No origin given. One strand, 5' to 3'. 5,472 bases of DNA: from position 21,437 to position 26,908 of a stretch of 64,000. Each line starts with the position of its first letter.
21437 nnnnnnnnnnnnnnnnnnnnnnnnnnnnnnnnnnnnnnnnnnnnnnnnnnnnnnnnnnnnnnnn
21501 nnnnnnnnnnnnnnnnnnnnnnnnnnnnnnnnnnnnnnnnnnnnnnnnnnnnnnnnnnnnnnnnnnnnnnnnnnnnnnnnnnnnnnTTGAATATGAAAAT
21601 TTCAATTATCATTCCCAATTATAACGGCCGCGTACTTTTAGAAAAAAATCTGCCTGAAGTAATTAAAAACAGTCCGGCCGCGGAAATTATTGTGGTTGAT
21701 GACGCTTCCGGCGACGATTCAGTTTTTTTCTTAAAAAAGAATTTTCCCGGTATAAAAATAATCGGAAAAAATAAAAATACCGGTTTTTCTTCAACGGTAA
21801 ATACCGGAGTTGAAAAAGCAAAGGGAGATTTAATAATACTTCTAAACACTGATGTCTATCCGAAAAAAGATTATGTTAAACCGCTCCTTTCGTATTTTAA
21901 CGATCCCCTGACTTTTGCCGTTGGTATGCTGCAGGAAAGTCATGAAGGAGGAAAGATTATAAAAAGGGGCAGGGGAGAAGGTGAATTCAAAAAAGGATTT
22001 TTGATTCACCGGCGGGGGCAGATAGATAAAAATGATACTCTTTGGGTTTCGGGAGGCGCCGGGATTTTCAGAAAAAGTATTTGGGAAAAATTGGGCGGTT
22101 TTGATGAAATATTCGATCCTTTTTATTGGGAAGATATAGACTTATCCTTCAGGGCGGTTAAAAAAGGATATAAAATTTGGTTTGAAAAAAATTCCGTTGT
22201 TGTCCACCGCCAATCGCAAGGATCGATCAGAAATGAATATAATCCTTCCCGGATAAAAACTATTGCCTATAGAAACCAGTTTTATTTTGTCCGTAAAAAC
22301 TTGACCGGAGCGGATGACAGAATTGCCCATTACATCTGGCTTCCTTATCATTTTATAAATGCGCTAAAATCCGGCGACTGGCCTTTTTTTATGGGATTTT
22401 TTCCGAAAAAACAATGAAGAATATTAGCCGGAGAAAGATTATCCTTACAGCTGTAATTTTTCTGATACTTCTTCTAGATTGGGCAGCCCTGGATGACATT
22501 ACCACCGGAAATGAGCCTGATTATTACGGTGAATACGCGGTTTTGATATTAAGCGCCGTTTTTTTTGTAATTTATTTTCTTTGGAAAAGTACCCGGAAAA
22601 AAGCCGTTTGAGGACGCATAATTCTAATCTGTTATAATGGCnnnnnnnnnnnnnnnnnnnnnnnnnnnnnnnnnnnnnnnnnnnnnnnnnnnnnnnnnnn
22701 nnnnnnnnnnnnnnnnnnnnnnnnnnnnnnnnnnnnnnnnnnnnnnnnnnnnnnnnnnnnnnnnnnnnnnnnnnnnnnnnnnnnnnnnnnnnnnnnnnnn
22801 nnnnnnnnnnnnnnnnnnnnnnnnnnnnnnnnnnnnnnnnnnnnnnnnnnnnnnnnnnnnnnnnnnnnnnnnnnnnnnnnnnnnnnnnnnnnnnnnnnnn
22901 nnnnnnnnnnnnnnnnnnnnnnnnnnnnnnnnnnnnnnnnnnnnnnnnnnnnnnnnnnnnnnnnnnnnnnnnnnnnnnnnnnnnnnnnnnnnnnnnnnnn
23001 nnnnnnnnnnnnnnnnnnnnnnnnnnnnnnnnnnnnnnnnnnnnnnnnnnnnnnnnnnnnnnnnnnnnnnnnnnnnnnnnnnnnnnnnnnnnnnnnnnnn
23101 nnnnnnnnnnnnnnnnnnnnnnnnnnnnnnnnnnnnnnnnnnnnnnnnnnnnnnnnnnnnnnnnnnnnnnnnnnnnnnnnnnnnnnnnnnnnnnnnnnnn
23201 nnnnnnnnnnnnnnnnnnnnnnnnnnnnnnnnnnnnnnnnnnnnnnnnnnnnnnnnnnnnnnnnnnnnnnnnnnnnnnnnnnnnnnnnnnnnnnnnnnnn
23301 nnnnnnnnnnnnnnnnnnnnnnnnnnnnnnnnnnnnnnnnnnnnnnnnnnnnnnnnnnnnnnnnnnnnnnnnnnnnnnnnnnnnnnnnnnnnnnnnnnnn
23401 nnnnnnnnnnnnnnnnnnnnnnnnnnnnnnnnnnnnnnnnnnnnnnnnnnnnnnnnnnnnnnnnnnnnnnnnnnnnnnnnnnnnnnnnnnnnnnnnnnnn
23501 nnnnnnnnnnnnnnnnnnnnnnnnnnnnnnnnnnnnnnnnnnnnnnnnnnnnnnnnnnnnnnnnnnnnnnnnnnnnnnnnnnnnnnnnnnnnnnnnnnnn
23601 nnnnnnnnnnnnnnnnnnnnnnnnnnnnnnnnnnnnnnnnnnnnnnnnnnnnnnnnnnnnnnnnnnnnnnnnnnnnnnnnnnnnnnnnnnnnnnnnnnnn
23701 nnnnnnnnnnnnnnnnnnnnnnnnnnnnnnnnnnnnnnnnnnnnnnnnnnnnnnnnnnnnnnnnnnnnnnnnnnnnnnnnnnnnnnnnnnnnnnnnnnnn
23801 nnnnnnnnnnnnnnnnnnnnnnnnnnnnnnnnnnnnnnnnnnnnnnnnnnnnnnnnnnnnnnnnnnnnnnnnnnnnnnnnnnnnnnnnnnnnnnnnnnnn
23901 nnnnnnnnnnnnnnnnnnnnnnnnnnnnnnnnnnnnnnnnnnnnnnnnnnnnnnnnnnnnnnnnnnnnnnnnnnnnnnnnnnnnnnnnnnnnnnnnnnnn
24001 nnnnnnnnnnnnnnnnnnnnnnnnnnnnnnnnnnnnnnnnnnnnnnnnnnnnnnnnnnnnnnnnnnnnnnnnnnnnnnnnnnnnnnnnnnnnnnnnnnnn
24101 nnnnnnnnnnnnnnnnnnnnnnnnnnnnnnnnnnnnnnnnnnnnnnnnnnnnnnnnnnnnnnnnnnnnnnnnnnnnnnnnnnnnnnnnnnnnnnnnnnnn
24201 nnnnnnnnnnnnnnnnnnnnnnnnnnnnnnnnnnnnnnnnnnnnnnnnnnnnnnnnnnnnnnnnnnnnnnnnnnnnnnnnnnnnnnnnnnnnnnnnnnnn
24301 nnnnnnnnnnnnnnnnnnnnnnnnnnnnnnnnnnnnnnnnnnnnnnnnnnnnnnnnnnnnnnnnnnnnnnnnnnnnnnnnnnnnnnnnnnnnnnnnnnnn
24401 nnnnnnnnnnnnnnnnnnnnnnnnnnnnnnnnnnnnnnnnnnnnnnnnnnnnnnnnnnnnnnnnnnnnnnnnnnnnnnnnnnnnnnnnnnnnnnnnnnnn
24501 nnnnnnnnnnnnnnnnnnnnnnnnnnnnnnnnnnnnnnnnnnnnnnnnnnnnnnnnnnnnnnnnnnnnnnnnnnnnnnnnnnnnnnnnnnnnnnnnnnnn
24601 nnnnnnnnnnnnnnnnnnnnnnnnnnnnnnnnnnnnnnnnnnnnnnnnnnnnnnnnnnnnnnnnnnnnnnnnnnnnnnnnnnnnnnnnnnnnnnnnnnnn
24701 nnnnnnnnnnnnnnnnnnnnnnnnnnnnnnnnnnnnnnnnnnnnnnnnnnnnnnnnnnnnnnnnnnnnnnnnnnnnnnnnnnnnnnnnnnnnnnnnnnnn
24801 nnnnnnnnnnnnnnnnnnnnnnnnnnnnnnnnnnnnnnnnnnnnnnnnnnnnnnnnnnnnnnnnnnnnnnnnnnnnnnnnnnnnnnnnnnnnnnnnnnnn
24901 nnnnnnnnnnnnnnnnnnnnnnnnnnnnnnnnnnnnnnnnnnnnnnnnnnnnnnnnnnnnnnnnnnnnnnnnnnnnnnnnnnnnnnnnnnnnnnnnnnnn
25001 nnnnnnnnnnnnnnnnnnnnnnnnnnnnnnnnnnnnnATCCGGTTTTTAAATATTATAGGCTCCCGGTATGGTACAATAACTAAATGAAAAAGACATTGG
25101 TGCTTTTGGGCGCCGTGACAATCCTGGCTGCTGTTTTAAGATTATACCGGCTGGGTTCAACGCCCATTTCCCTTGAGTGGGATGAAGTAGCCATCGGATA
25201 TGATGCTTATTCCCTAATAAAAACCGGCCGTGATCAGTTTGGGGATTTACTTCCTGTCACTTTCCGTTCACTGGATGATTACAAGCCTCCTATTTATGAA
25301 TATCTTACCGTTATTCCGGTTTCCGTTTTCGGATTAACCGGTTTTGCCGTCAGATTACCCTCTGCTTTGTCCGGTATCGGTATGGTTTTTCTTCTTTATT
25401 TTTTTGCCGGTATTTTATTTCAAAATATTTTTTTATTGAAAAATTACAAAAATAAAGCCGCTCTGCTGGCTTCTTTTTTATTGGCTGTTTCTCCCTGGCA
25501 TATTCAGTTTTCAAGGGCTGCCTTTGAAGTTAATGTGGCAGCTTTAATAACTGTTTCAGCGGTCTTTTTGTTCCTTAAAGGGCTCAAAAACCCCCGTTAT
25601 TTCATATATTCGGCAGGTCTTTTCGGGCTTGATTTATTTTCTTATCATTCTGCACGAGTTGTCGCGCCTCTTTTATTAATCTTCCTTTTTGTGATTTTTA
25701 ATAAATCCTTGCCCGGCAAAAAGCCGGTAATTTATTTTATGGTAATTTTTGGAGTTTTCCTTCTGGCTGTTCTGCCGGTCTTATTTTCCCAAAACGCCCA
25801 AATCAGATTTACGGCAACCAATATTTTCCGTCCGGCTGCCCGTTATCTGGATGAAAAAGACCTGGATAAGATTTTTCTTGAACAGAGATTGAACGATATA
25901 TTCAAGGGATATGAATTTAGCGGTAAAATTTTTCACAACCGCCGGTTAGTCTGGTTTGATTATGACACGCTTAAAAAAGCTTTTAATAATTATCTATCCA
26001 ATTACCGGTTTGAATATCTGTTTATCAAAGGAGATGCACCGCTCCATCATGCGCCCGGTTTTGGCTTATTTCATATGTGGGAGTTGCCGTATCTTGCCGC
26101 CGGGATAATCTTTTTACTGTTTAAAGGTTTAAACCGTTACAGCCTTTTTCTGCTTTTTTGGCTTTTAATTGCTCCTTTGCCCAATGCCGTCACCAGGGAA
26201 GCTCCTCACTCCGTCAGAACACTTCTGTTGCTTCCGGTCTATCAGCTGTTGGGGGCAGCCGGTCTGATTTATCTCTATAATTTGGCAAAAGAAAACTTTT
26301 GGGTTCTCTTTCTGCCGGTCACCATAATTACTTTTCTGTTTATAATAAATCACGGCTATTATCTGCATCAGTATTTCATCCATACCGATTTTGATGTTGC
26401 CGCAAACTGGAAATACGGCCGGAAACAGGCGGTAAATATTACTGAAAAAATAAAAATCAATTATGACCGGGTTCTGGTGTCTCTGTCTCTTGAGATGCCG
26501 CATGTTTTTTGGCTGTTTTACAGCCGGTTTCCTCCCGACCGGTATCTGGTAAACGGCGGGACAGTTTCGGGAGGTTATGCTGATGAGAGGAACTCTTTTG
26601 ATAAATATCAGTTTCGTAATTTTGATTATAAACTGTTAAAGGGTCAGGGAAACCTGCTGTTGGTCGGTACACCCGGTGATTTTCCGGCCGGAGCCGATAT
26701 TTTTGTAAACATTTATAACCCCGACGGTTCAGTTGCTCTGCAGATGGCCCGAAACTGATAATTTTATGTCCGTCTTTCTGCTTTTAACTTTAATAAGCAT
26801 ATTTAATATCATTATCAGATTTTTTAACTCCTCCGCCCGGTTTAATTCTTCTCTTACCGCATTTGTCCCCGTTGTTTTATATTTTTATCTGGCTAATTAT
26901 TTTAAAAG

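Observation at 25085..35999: Tandem array of five diverged PMT_2/ArnT-like GT-C paralogs sharing an N-terminal DE-loop signature, with a sixth at the window start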

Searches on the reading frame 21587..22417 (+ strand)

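Call 7: search_protein_families(library=pfam, proteins=[window:21587-22417:+], max_evalue=0.001)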
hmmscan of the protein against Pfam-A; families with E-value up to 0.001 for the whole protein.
window:21587-22417:+ (276 aa): 4 families
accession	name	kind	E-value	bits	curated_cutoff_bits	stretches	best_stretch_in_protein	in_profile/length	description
PF00535.33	Glycos_transf_2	-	7e-24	85.1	23.3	1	6-167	1-165/168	Glycosyl transferase family 2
PF13641.12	Glyco_tranf_2_3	-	5.3e-14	53.2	27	1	5-207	3-211/230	Glycosyltransferase like family 2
PF10111.15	Glyco_tranf_2_2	-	4.7e-07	30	27.3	0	7-102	2-104/276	Glycosyltransferase like family 2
PF13632.12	Glyco_trans_2_3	-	2.6e-05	24.6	27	1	152-219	70-134/198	Glycosyl transferase family group 2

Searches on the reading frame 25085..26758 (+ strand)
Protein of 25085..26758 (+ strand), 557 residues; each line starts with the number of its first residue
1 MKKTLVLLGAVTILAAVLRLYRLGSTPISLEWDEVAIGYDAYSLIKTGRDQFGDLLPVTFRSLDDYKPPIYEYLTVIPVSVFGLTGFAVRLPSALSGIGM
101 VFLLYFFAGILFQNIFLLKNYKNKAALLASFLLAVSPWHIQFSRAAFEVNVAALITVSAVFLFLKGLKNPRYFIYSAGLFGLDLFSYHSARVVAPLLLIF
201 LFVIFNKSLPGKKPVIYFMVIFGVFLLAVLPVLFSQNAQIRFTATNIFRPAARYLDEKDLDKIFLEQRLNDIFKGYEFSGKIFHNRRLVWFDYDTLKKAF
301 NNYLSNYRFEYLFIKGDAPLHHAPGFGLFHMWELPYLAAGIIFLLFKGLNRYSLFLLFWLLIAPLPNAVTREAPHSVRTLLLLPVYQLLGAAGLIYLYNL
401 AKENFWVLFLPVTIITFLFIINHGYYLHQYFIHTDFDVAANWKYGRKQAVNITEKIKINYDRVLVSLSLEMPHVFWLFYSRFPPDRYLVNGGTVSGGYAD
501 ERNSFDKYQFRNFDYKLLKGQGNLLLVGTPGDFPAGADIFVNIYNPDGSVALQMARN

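Call 4: search_protein_families(library=pfam, proteins=[window:25085-26758:+], max_evalue=0.01)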
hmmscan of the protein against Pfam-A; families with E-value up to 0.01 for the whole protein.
window:25085-26758:+ (557 aa): 1 family
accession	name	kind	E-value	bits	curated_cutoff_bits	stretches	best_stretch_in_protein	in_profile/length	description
PF13231.12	PMT_2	-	1.4e-09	38.8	26.1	1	67-232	2-157/160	Dolichyl-phosphate-mannose-protein mannosyltransferase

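Call 9: search_protein_families(library=ncbifam, proteins=[window:25085-26758:+], max_evalue=0.01)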
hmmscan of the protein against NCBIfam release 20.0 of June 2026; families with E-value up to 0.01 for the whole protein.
window:25085-26758:+ (557 aa): 1 family
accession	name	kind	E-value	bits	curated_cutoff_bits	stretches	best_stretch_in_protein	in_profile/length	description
TIGR03663.1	TIGR03663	subfamily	1.2e-07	31.1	126.25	1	8-188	4-164/435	flippase activity-associated protein Agl23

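Call 10: search_solved_structures(query=A1, max_evalue=1, show_alignments=4)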
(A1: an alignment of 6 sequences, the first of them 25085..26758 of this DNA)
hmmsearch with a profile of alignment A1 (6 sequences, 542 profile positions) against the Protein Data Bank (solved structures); distinct sequences matched with E-value up to 1: 1.
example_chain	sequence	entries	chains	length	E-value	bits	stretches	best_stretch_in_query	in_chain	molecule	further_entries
5ezm_A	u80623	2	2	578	6.6e-06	28.3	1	67-230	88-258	4-amino-4-deoxy-L-arabinose transferase or related glycosyltransferases of PMT family | 4-amino-4-deoxy-L-arabinose (L-Ara4N) transferase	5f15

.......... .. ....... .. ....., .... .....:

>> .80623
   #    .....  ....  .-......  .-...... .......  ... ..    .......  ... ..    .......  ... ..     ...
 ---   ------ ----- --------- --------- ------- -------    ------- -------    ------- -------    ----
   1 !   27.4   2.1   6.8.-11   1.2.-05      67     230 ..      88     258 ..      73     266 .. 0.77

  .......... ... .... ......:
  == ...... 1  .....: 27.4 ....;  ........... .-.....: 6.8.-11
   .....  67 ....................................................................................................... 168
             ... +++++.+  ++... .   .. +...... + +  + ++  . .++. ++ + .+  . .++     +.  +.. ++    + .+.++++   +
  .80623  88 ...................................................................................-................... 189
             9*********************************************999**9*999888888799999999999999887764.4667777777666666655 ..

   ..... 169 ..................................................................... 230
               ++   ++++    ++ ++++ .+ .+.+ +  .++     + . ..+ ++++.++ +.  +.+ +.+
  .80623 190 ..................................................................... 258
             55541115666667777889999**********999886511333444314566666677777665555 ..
